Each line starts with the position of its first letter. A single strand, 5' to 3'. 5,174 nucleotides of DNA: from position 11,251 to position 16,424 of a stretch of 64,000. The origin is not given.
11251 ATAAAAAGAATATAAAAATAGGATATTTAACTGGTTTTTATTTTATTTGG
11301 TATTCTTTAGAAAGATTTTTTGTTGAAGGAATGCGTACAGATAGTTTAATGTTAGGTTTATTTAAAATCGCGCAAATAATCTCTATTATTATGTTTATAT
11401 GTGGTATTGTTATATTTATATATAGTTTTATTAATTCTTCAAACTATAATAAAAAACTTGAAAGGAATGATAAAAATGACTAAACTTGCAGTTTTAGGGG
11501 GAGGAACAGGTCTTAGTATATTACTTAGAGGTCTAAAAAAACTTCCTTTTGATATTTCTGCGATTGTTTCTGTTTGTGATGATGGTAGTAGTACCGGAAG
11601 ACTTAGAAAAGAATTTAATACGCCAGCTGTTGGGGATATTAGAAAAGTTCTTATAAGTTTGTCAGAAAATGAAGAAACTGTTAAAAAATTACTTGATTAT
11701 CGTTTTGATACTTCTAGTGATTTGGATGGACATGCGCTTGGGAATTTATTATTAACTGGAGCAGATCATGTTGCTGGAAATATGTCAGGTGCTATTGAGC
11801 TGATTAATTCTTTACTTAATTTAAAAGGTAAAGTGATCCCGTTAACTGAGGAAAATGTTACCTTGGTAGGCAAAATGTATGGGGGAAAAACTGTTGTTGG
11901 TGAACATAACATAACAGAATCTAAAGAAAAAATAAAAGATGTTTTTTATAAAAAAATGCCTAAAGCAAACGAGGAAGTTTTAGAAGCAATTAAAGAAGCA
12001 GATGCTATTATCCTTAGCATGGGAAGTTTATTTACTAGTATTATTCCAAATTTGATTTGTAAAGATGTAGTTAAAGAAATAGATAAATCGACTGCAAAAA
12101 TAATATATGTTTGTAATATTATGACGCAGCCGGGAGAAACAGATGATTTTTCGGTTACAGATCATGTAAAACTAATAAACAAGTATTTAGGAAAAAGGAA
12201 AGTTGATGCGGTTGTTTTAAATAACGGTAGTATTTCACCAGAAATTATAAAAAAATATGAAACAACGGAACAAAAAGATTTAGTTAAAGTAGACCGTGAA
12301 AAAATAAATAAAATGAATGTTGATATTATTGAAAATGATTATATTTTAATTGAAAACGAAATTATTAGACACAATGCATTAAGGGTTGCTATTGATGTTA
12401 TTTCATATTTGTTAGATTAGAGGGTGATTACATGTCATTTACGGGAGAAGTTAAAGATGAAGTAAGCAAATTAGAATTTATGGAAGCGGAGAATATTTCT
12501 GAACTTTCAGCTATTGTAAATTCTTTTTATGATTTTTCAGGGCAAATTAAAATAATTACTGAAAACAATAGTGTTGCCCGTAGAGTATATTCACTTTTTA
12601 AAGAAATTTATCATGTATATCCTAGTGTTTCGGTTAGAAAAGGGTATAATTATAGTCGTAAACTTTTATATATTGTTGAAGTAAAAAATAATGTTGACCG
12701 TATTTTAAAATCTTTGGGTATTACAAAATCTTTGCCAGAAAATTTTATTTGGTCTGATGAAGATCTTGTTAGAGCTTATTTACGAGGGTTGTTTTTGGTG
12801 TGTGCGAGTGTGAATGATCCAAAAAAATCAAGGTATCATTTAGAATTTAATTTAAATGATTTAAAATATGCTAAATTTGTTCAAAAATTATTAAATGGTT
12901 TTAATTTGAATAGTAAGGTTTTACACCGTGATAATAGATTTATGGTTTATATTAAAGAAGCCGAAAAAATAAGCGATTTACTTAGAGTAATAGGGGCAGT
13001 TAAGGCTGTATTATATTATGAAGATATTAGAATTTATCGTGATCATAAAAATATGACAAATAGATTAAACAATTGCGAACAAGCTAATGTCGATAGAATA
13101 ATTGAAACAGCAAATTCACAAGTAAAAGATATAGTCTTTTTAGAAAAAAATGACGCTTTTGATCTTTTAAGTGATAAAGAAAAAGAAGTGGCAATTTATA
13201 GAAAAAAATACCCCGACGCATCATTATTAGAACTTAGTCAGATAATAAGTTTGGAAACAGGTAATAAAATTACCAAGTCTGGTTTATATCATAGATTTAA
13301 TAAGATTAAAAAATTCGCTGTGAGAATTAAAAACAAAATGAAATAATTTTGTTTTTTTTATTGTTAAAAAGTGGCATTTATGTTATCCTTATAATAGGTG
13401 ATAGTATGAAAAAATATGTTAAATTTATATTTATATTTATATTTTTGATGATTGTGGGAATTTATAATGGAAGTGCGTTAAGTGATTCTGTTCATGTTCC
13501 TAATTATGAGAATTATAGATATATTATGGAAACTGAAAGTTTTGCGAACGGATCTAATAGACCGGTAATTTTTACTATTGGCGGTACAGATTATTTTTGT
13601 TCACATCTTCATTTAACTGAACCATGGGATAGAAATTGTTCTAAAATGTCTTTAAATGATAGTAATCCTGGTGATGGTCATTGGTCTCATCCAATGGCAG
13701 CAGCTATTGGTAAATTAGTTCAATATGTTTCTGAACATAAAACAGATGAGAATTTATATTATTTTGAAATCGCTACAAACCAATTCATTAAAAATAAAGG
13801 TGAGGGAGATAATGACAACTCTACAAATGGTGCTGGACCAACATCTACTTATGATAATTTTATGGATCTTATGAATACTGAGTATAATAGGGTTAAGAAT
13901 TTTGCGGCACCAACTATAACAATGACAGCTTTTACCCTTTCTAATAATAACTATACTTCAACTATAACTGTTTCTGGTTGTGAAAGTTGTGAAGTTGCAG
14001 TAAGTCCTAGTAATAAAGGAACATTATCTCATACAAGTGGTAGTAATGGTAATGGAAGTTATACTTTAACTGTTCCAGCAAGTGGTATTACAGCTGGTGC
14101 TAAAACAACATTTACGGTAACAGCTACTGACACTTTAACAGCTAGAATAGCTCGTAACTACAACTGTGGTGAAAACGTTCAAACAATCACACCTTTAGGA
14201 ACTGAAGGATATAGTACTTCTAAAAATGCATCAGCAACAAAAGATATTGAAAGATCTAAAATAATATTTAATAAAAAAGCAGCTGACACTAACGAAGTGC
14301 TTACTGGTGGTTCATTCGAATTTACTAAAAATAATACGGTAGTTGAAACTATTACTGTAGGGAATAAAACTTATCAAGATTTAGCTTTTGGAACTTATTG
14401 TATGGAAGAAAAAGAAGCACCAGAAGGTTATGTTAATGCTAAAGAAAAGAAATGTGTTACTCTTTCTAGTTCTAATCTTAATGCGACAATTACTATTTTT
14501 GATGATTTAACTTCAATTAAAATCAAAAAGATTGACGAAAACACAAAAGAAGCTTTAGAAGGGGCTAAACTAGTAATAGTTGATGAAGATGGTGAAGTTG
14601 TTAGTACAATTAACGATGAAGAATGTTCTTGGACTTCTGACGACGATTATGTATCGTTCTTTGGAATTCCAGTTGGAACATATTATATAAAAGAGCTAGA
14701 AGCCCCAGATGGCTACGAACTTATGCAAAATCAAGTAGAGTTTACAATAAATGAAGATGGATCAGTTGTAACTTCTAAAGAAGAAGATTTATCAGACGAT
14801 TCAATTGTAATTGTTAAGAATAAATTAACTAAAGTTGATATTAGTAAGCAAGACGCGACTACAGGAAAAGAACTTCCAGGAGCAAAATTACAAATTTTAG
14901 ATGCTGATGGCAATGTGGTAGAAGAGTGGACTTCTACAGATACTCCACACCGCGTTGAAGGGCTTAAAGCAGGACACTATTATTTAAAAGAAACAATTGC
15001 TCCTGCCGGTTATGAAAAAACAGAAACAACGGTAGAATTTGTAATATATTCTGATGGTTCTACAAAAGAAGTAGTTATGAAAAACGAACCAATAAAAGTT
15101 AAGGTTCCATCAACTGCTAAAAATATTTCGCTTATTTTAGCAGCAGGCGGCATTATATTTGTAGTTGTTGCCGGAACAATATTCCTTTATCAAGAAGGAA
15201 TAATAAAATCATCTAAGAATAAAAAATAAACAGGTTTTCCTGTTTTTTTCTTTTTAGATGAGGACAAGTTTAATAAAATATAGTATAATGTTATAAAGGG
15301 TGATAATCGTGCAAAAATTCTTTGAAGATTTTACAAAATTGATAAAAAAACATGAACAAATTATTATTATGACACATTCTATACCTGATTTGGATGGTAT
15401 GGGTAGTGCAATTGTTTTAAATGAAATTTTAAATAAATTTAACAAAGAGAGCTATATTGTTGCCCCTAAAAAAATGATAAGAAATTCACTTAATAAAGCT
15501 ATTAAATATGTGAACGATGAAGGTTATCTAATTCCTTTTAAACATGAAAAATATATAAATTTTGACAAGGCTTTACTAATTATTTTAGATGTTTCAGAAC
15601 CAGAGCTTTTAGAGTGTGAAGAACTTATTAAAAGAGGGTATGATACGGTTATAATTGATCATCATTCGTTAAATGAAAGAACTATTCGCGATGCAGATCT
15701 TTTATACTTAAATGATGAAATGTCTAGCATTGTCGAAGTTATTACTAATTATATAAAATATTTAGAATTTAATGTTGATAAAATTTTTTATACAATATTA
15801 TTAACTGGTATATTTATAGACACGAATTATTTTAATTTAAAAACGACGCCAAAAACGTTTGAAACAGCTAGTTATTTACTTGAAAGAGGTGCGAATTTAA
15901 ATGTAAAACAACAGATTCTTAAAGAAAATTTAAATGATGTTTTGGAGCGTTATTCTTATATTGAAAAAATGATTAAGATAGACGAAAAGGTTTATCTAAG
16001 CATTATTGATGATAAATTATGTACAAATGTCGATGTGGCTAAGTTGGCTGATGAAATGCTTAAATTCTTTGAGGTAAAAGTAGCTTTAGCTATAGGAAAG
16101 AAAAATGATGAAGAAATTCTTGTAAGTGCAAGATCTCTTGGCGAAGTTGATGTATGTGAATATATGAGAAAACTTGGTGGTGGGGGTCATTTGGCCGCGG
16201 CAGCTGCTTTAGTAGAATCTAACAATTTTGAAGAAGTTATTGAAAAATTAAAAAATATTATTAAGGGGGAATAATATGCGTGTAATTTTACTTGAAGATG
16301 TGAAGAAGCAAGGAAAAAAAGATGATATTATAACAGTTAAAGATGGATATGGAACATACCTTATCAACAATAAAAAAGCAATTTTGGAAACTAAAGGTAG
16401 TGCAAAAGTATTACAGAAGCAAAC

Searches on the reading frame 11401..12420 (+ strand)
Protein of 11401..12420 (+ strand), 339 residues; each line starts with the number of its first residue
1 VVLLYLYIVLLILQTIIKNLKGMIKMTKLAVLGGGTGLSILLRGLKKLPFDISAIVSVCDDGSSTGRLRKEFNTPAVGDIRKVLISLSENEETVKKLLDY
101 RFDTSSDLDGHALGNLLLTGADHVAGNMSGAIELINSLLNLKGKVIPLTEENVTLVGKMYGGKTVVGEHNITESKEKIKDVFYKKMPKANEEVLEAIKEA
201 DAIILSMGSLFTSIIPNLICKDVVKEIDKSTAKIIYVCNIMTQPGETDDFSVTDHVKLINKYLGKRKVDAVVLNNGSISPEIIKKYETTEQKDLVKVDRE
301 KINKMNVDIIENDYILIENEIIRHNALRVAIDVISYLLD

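Call 18: search_protein_families(library=pfam, proteins=[window:11401-12420:+], max_evalue=0.01)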
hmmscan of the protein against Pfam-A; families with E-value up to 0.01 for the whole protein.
window:11401-12420:+ (339 aa): 2 families
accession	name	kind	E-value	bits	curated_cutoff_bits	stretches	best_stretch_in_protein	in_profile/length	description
PF01933.23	CofD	-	1.3e-96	323.7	30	1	31-314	3-289/290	2-phospho-L-lactate transferase CofD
PF09164.15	VitD-bind_III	-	0.0093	16.4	27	0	168-204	8-44/65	Vitamin D binding protein, domain III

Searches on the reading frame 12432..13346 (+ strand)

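Call 18: search_protein_families(library=pfam, proteins=[window:12432-13346:+], max_evalue=0.01)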
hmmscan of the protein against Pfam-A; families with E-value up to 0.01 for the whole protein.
window:12432-13346:+ (304 aa): 4 families
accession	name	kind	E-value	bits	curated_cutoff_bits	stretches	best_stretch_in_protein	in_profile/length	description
PF14527.11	LAGLIDADG_WhiA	-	9.8e-28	96.6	23.2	1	114-205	2-92/93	WhiA LAGLIDADG-like domain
PF02650.20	HTH_WhiA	-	4.4e-25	88.4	27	1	210-296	2-84/84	WhiA C-terminal HTH domain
PF10298.14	WhiA_N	-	9.5e-16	58.1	23.4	1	38-97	26-85/86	WhiA N-terminal LAGLIDADG-like domain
PF14528.11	LAGLIDADG_3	-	0.0001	22.9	22.5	1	112-183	2-65/82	LAGLIDADG-like domain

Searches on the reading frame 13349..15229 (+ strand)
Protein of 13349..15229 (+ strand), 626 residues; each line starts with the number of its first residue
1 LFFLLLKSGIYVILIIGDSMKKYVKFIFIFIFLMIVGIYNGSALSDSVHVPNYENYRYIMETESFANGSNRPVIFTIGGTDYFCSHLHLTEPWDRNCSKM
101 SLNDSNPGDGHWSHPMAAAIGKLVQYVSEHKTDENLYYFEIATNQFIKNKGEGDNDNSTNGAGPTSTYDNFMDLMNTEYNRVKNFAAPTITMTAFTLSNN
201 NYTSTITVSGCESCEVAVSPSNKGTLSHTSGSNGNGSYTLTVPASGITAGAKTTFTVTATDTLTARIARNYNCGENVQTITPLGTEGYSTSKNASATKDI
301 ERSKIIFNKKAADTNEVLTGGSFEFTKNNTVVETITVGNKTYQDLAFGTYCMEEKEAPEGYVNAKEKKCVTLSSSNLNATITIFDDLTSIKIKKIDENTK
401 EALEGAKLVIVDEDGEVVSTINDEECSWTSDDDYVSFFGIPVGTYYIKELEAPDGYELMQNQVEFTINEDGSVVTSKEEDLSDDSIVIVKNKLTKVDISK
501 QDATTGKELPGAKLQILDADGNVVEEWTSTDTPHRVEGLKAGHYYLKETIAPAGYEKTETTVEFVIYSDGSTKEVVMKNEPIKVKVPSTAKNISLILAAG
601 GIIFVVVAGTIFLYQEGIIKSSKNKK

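Call 18: search_protein_families(library=pfam, proteins=[window:13349-15229:+], max_evalue=0.01)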
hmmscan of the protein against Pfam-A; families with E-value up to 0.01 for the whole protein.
window:13349-15229:+ (626 aa): 3 families
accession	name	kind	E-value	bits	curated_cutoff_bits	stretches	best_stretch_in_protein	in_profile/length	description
PF17802.7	SpaA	-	2.9e-50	168.8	23.1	3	389-475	2-84/91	Prealbumin-like fold domain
PF13620.12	CarboxypepD_reg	-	0.00023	21.9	32.3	0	235-267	47-79/82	Carboxypeptidase regulatory-like domain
PF16732.10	ComP_DUS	-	0.0074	17.6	27.3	0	194-274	28-84/87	Type IV minor pilin ComP, DNA uptake sequence receptor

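Call 43: search_solved_structures(query=window:13406-15226:+, max_evalue=0.01)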
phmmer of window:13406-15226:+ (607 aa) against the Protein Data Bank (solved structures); distinct sequences matched with E-value up to 0.01: 31.
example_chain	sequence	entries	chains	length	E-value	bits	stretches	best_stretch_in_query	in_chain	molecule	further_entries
6fwv_A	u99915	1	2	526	4.7e-15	58.6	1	235-561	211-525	Collagen Adhesion protein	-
3kpt_A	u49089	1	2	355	7.8e-12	48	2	477-555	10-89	Collagen adhesion protein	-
3rkp_A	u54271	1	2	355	8.3e-12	47.9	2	477-555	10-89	Collagen adhesion protein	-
9vo5_B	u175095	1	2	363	6.1e-11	45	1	370-541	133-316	SpaA-like prealbumin fold domain-containing protein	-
9vo4_B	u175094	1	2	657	1.2e-10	44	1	370-541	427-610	SpaA-like prealbumin fold domain-containing protein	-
9lty_A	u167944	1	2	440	1.1e-09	40.8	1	404-455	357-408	Isopeptide-forming domain-containing fimbrial protein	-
8bdw_A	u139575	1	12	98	1.4e-08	37.2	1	477-563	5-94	Cell surface adherence protein,collagen-binding domain, LPXTG-motif cell wall anchor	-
9fgq_D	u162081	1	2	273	1.7e-08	36.9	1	363-459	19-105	Histone H2B type 1-B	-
4oq1_A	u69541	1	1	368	1.8e-08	36.9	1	319-452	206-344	Cell wall surface anchor family protein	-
4mli_A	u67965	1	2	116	2.3e-08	36.5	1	359-458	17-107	Fibronectin binding protein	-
2x5p_A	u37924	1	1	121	2.4e-08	36.5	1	359-470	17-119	FIBRONECTIN BINDING PROTEIN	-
7b3y_B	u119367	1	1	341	2.7e-08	36.3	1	363-459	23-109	Fibronectin binding protein,2-dehydro-3-deoxyphosphogluconate aldolase/4-hydroxy-2-oxoglut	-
8jx2_A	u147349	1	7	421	2.7e-08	36.3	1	363-459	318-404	alpha hemolysin fused with spy-catcher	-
9oj3_A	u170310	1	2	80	3.3e-08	36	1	369-455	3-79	Fibronectin binding protein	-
8jx3_A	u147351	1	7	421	4.4e-08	35.6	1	363-459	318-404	alpha hemolysin fused with spy-catcher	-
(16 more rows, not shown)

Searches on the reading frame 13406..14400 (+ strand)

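Call 67: search_solved_structures(query=window:13406-14400:+, max_evalue=10, show_alignments=2)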
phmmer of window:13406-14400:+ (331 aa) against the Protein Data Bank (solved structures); distinct sequences matched with E-value up to 10: 0.

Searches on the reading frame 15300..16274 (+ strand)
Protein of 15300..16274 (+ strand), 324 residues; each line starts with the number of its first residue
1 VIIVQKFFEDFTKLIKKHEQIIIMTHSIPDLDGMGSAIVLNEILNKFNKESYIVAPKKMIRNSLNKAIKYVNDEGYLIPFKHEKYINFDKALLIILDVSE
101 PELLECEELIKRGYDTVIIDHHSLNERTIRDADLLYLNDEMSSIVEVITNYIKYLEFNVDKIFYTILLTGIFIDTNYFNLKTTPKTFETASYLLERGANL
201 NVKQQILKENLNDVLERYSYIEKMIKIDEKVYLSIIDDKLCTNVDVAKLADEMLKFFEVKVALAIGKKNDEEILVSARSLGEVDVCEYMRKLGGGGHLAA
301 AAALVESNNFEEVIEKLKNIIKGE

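Call 18: search_protein_families(library=pfam, proteins=[window:15300-16274:+], max_evalue=0.01)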
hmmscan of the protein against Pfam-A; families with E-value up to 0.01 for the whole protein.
window:15300-16274:+ (324 aa): 3 families
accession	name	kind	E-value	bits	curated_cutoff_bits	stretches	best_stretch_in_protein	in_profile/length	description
PF01368.27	DHH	-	2.1e-19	70.5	28.1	1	20-171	1-125/125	DHH family, N-terminal domain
PF02272.25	DHHA1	-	1.8e-13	51.2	25.9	1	238-322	10-101/102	DHHA1 domain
PF14336.11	GLUCM-like_C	-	0.008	16.1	27.9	0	24-76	46-98/291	D-glutamate cyclase-like, C-terminal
